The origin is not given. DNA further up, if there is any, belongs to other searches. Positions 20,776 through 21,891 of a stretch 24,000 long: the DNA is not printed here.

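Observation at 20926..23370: Orphan two-gene module: signal-less trypsin-like serine protease plus a 481-aa protein with a PD-(D/E)xK-like core; candidate undescribed conflict/defence system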

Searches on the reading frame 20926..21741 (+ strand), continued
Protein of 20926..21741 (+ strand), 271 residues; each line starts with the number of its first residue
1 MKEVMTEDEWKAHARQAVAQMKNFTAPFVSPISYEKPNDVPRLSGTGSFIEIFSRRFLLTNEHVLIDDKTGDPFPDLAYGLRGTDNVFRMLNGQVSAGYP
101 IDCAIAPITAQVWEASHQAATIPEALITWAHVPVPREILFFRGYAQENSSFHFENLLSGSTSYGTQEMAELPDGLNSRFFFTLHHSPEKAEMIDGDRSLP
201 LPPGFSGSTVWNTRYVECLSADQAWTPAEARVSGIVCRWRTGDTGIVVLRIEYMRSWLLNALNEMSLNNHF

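Call 74: find_encoding_contigs(protein=P0002, flank=5000, max_places=3)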
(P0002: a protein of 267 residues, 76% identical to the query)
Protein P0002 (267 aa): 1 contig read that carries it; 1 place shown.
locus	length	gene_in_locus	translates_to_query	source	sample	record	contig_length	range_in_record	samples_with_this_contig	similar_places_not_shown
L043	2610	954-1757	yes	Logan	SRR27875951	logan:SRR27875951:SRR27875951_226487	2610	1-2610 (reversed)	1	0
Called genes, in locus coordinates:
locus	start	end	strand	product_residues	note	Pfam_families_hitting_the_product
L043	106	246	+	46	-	-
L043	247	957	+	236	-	PF13730:HTH_36 (faint)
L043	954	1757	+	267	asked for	-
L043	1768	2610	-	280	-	?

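Call 77: search_protein_families(library=pfam, proteins=[L021:9141-9428:+, L021:9895-11256:-, L021:11484-11918:-, L021:14644-15573:-, L043:247-957:+, L003:8987-9673:+, L010:6876-7916:+, L012:8850-9806:+, L017:6695-7501:+, L009:6182-7189:-], max_evalue=0.1)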
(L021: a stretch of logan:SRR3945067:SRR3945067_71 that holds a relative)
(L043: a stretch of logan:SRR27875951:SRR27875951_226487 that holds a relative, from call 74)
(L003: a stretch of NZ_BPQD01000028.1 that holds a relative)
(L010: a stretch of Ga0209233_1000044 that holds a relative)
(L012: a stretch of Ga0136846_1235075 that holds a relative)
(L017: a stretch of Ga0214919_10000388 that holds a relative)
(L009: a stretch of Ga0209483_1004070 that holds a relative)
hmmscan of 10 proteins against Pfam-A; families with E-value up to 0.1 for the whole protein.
L021:9141-9428:+ (95 aa): 0 families

L021:9895-11256:- (453 aa): 1 family
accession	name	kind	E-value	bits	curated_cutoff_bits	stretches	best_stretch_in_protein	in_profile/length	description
PF23343.2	REP_ORF2-G2P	-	0.034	14.9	27.8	1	260-308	22-68/99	Replication-associated protein ORF2/G2P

L021:11484-11918:- (144 aa): 0 families

L021:14644-15573:- (309 aa): 2 families
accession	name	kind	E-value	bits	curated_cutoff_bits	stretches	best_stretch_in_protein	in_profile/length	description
PF00072.30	Response_reg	-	0.00098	19.7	30.2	1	23-104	13-87/111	Response regulator receiver domain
PF02403.27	Seryl_tRNA_N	-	0.082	13.6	28.2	0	128-202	22-96/108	Seryl-tRNA synthetase N-terminal domain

L043:247-957:+ (236 aa): 3 families
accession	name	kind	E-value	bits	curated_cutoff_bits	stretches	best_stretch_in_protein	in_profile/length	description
PF13730.12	HTH_36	-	3.2e-06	27.3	25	1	34-81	5-51/55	Helix-turn-helix domain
PF12802.13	MarR_2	-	0.012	16.2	27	0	35-87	6-52/61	MarR family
PF01978.25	TrmB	-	0.015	15.6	25.6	0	56-99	23-66/68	Sugar-specific transcriptional regulator TrmB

L003:8987-9673:+ (229 aa): 0 families

L010:6876-7916:+ (347 aa): 3 families
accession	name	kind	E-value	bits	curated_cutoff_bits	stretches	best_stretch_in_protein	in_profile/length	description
PF13365.12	Trypsin_2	-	2.4e-11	45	27.6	1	72-257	11-144/144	Trypsin-like peptidase domain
PF00089.32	Trypsin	-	0.003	17.8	20.6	1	237-271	174-209/220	Trypsin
PF00949.27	Peptidase_S7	-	0.041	14.2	20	1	237-274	92-129/131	Peptidase S7, Flavivirus NS3 serine protease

L012:8850-9806:+ (319 aa): 0 families

L017:6695-7501:+ (269 aa): 1 family
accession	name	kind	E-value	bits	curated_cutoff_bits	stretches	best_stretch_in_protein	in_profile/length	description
PF07751.16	Abi_2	-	1.4e-10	42.3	25.6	1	21-194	23-183/184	Abi-like protein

L009:6182-7189:- (335 aa): 0 families

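Call 80: search_dna_similar(query=window:20926-21741:+, collection=plasmids, mode=protein, max_evalue=0.00001, max_rows=25)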
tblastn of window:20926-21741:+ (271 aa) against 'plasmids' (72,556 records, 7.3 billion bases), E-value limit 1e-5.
Records with a match: 22; places in all: 22; records where one place covers at least 80% of the query: 9.
Best place of each record, by identity: <60% 22.
By first word of the organism name: Agrobacterium 13; Xanthomonas 3; Rhizobium 3; Gemmobacter 1; Cupriavidus 1; Brucella 1.
By predicted mobility (MOB-suite, as given by PLSDB): conjugative 16; non-mobilizable 5; mobilizable 1.
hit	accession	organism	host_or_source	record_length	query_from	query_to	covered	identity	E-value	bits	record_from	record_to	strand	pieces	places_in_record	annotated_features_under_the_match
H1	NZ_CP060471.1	Xanthomonas citri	Cell culture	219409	10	258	92%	37.5%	2e-42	161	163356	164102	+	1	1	hypothetical protein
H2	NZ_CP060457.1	Xanthomonas citri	Cell culture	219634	10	258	92%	37.5%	2e-42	161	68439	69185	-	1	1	hypothetical protein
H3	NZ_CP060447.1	Xanthomonas citri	Cell culture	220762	10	258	92%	37.5%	2e-42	161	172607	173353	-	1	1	hypothetical protein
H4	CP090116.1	Rhizobium leguminosarum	Trifolium ambiguum,Cell culture,Plant ...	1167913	3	262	96%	30.7%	2e-26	115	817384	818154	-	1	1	serine protease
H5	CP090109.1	Rhizobium leguminosarum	Trifolium ambiguum,Cell culture,Plant ...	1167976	3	262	96%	30.7%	2e-26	115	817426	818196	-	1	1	serine protease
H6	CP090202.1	Rhizobium leguminosarum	Trifolium ambiguum,Cell culture,nodule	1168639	3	262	96%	30.7%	2e-26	115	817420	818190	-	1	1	serine protease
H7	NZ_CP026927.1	Agrobacterium tumefaciens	Medicago sativa,from a crown gall tumor ...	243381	1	262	97%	30.0%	4e-25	111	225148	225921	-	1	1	trypsin-like peptidase domain-containing protein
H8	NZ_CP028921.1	Gemmobacter aquarius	Whole organism,fresh water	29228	5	256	93%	30.1%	7e-18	90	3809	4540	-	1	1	hypothetical protein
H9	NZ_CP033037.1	Agrobacterium fabrum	-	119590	3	258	94%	26.4%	2e-20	97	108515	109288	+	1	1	hypothetical protein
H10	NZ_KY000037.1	Agrobacterium sp.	-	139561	1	175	65%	29.5%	1e-10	69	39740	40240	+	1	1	trypsin-like peptidase domain-containing protein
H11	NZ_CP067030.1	Agrobacterium fabrum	-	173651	1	175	65%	29.5%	1e-10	69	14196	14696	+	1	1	trypsin-like peptidase domain-containing protein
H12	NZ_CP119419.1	Agrobacterium fabrum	-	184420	1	175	65%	29.5%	1e-10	69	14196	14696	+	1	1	trypsin-like peptidase domain-containing protein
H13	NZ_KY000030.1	Agrobacterium tumefaciens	-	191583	1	175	65%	29.5%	1e-10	69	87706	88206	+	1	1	trypsin-like peptidase domain-containing protein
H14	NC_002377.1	Agrobacterium tumefaciens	-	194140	1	175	65%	29.5%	1e-10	69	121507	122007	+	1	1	trypsin-like peptidase domain-containing protein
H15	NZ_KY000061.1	Agrobacterium radiobacter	-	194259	1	175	65%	29.5%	1e-10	69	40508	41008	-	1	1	trypsin-like peptidase domain-containing protein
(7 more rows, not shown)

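Call 81: search_dna_similar(query=window:20926-21741:+, collection=phages, mode=protein, max_evalue=0.001, max_rows=15)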
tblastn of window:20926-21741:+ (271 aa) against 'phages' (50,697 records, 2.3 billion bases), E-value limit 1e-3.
No match.

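Call 82: get_annotated_region(hit=H1, flank=7000)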
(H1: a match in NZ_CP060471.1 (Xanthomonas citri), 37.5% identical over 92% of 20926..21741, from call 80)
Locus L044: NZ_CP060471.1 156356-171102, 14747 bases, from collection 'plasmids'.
description: Xanthomonas citri pv. citri strain DAR73889 plasmid pXAS220, complete sequence
organism: Xanthomonas citri (NCBI taxid 611301)
taxonomy: Bacteria; Pseudomonadota; Gammaproteobacteria; Lysobacterales; Lysobacteraceae; Xanthomonas; Xanthomonas citri
host: -; source: Cell culture; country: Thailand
typing (MOB-suite, as given by PLSDB): non-mobilizable; replicon rep_cluster_156
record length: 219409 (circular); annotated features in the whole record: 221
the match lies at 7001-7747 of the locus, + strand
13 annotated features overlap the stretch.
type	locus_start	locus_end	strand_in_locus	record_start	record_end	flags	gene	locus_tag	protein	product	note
CDS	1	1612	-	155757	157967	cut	-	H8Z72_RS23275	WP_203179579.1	P-loop NTPase fold protein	-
CDS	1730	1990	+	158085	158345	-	-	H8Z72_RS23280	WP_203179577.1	hypothetical protein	-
CDS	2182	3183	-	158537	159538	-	-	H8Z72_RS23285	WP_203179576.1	hypothetical protein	-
CDS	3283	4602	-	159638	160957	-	-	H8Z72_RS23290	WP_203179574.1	hypothetical protein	-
CDS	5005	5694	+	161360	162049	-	-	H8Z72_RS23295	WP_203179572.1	hypothetical protein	-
CDS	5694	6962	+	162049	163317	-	-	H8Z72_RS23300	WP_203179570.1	HEPN/Toprim-associated domain-containing protein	-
CDS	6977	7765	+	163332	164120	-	-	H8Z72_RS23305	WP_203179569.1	hypothetical protein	-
CDS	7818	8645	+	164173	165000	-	-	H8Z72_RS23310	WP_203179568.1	hypothetical protein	-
CDS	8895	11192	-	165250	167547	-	-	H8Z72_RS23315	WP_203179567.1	ATP-dependent helicase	-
CDS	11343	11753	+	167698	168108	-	-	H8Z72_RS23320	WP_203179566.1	protein-disulfide reductase DsbD N-terminal domain-containing protein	-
CDS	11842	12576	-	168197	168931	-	-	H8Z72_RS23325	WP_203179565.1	hypothetical protein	-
CDS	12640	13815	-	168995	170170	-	-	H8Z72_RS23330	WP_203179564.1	toprim domain-containing protein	-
CDS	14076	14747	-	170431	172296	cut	-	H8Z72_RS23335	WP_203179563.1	vWA domain-containing protein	-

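Call 83: get_annotated_region(hit=H7, flank=7000)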
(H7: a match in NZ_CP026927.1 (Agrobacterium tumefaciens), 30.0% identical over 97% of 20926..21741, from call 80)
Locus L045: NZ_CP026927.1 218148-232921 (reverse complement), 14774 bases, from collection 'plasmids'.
description: Agrobacterium tumefaciens strain 1D1609 plasmid pAt1D1609a, complete sequence
organism: Agrobacterium tumefaciens (NCBI taxid 358)
taxonomy: Bacteria; Pseudomonadota; Alphaproteobacteria; Hyphomicrobiales; Rhizobiaceae; Agrobacterium; Agrobacterium tumefaciens
host: -; source: Medicago sativa,from a crown gall tumor on a field-grown alfalfa; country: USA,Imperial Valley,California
typing (MOB-suite, as given by PLSDB): conjugative; relaxase MOBQ; mating-pair formation MPF_T
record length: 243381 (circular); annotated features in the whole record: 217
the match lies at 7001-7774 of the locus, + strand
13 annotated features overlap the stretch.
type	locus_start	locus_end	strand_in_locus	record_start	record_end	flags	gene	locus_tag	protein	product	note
CDS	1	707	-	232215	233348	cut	-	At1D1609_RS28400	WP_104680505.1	site-specific integrase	GO:0015074 - DNA integration [Evidence IEA]; GO:0006310 - DNA recombination [Evidence IEA]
CDS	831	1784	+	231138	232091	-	-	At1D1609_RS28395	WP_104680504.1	DUF1403 family protein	-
CDS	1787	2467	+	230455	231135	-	-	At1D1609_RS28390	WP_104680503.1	SMC-Scp complex subunit ScpB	-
CDS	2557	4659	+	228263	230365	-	-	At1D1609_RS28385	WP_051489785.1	ATP-binding protein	-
CDS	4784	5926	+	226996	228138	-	-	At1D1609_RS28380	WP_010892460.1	PIN domain-containing protein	-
CDS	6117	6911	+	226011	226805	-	-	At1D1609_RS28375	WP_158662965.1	hypothetical protein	-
CDS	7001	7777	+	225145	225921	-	-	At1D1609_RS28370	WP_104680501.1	trypsin-like peptidase domain-containing protein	-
CDS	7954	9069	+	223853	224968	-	-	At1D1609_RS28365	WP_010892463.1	toll/interleukin-1 receptor domain-containing protein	GO:0007165 - signal transduction [Evidence IEA]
CDS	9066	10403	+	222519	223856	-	-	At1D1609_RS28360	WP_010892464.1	hypothetical protein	-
CDS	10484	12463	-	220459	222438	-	-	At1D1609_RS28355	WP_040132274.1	DUF3732 domain-containing protein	-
CDS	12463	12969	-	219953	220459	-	-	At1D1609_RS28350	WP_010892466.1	three component ABC system middle component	-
CDS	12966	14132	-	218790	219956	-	-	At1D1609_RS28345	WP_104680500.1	ABC-three component system protein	-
CDS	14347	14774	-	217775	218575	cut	-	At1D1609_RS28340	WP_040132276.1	TIGR02391 family protein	-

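Call 84: get_annotated_region(hit=H14, flank=6000)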
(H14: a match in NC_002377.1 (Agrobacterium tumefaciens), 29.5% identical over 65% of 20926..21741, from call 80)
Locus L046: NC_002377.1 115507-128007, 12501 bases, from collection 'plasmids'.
description: Agrobacterium tumefaciens plasmid Ti, complete sequence
organism: Agrobacterium tumefaciens (NCBI taxid 358)
taxonomy: Bacteria; Pseudomonadota; Alphaproteobacteria; Hyphomicrobiales; Rhizobiaceae; Agrobacterium; Agrobacterium tumefaciens
host: -; source: -; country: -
typing (MOB-suite, as given by PLSDB): conjugative; replicon rep_cluster_352; relaxase MOBP,MOBQ; mating-pair formation MPF_T
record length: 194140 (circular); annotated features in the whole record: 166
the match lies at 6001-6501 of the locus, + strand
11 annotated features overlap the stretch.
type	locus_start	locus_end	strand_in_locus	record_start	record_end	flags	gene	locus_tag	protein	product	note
CDS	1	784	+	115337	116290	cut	-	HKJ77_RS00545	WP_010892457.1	DUF1403 family protein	-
CDS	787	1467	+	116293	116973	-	-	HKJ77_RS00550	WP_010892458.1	SMC-Scp complex subunit ScpB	-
CDS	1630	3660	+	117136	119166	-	-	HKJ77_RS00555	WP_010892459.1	ATP-binding protein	-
CDS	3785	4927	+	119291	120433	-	-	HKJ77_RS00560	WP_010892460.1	PIN domain-containing protein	-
CDS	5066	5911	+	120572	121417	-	-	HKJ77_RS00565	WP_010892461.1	hypothetical protein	-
CDS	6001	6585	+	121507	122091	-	-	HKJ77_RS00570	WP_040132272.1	trypsin-like peptidase domain-containing protein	-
CDS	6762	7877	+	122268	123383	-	-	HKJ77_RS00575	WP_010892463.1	toll/interleukin-1 receptor domain-containing protein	GO:0007165 - signal transduction [Evidence IEA]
CDS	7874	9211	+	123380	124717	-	-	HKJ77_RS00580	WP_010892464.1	hypothetical protein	-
CDS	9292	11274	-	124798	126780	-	-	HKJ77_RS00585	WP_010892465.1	DUF3732 domain-containing protein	-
CDS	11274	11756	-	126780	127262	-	-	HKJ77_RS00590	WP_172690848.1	three component ABC system middle component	-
CDS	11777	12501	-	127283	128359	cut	-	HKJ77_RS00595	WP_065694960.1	ABC-three component system protein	-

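Call 97: search_solved_structures(query=A3, max_evalue=1, show_alignments=1)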
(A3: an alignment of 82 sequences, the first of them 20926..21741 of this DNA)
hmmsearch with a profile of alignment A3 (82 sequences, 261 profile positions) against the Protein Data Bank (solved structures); distinct sequences matched with E-value up to 1: 99 (the best 60 are shown).
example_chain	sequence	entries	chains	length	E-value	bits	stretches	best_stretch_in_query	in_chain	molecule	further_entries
4jcn_A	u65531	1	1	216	8.6e-06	28.6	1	43-143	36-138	Glutamyl endopeptidase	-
6tya_A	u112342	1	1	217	8.8e-06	28.6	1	43-143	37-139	Glutamyl endopeptidase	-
6u1b_A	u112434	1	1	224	9.7e-06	28.5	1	43-143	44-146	Glutamyl endopeptidase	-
6q12_A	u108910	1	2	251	1.3e-05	28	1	43-143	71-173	Glutamyl endopeptidase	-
6pym_A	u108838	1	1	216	1.9e-05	27.5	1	43-143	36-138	Glutamyl endopeptidase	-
6q24_A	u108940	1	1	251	2.7e-05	27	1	43-143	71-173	Glutamyl endopeptidase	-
1qy6_A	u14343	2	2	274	8.1e-05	25.4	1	43-143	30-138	serine protease | V8 protease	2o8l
5mm8_A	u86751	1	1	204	0.00021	24.1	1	41-141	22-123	Serine protease SplE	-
1wcz_A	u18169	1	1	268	0.00024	23.9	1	43-143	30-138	Glutamyl endopeptidase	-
7w21_A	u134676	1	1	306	0.001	21.8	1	22-104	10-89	Probable serine protease HtrA1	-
7w24_A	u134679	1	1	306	0.001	21.8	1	22-104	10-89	Probable serine protease HtrA1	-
7w4r_A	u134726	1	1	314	0.0011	21.8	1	22-104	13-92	Probable serine protease HtrA1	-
7w25_A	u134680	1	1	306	0.0011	21.8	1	22-104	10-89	Probable serine protease HtrA1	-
7vz0_A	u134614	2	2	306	0.0011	21.8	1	22-104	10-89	Probable serine protease HtrA1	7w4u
6ieo_A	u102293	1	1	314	0.0011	21.7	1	22-104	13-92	Probable serine protease HtrA (DEGP protein)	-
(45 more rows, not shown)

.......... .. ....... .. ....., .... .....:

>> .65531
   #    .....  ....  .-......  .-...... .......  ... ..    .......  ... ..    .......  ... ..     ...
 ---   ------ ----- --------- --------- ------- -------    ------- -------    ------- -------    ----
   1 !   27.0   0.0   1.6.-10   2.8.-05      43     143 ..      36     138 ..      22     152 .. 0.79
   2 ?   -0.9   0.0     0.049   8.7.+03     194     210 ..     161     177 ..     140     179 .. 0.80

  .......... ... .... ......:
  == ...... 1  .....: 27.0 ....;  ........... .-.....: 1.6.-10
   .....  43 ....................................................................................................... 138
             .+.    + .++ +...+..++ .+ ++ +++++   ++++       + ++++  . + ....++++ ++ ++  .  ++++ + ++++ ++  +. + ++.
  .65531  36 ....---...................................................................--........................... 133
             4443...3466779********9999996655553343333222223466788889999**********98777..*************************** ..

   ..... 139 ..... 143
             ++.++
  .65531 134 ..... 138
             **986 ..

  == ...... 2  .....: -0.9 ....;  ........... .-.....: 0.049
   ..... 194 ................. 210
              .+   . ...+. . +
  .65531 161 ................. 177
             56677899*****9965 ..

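Call 99: get_annotated_region(hit=H4, flank=7000)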
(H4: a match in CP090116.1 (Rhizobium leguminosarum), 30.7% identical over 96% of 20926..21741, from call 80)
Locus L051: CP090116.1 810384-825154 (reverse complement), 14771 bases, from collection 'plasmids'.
description: Rhizobium leguminosarum strain Ta9k plasmid pRL1, complete sequence
organism: Rhizobium leguminosarum (NCBI taxid 384)
taxonomy: Bacteria; Pseudomonadota; Alphaproteobacteria; Hyphomicrobiales; Rhizobiaceae; Rhizobium; Rhizobium leguminosarum
host: -; source: Trifolium ambiguum,Cell culture,Plant nodule; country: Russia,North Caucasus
typing (MOB-suite, as given by PLSDB): conjugative; relaxase MOBQ; mating-pair formation MPF_T
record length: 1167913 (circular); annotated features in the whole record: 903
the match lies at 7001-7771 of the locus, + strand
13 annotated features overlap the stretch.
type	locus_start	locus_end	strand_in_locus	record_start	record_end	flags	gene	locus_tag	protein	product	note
CDS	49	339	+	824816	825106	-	-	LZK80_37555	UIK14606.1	CopG family transcriptional regulator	-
CDS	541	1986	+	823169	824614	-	-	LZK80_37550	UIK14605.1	endonuclease/exonuclease/phosphatase family protein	-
CDS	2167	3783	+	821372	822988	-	-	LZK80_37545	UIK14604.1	amidohydrolase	-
CDS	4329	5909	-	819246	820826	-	-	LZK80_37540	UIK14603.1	endonuclease NucS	-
CDS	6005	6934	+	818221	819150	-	-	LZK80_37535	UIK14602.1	DUF4238 domain-containing protein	-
CDS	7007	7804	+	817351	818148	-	-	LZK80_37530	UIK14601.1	serine protease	-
CDS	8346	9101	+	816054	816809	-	-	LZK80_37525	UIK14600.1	nucleotidyltransferase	-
CDS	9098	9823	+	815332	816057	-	-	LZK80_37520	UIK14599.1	hypothetical protein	-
CDS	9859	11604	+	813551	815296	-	-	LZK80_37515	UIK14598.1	hypothetical protein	-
CDS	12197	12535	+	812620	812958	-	tnpB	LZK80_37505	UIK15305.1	IS66 family insertion sequence element accessory protein TnpB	-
CDS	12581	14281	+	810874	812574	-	-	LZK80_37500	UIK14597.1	IS66 family transposase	-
CDS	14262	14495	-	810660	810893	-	-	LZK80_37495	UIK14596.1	DUF6429 family protein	-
CDS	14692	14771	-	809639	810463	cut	-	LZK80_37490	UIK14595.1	hypothetical protein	-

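Call 100: get_annotated_region(hit=H8, flank=7000)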
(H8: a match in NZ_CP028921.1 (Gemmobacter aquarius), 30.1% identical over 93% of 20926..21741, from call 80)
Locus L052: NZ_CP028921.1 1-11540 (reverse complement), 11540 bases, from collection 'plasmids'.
description: Gemmobacter aquarius strain HYN0069 plasmid unnamed3, complete sequence
organism: Gemmobacter aquarius (NCBI taxid 2169400)
taxonomy: Bacteria; Pseudomonadota; Alphaproteobacteria; Rhodobacterales; Paracoccaceae; Gemmobacter; Gemmobacter aquarius
host: -; source: Whole organism,fresh water; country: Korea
typing (MOB-suite, as given by PLSDB): mobilizable; replicon rep_cluster_820; relaxase MOBQ
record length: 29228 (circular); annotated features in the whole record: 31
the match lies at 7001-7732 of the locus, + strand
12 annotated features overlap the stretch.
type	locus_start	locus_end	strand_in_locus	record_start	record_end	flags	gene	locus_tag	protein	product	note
CDS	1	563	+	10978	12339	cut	-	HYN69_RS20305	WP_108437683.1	hypothetical protein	-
CDS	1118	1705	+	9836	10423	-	-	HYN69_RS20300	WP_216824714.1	hypothetical protein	-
CDS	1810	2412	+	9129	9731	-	-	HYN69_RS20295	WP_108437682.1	hypothetical protein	-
CDS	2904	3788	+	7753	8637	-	-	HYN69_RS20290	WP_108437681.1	zincin-like metallopeptidase domain-containing protein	-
CDS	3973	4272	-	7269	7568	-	-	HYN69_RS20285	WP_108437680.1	HigA family addiction module antitoxin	-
CDS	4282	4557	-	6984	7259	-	-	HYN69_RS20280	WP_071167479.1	type II toxin-antitoxin system RelE/ParE family toxin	-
CDS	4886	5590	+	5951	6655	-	-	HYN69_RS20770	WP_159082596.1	hypothetical protein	-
CDS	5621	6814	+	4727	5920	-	-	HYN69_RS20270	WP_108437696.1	XRE family transcriptional regulator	-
CDS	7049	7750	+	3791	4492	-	-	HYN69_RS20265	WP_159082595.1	hypothetical protein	-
CDS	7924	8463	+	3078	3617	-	-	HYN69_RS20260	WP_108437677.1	recombinase family protein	GO:0006310 - DNA recombination [Evidence IEA]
CDS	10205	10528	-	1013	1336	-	tnpB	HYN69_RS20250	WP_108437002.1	IS66 family insertion sequence element accessory protein TnpB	-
CDS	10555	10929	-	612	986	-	-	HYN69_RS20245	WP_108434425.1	transposase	GO:0006313 - DNA transposition [Evidence IEA]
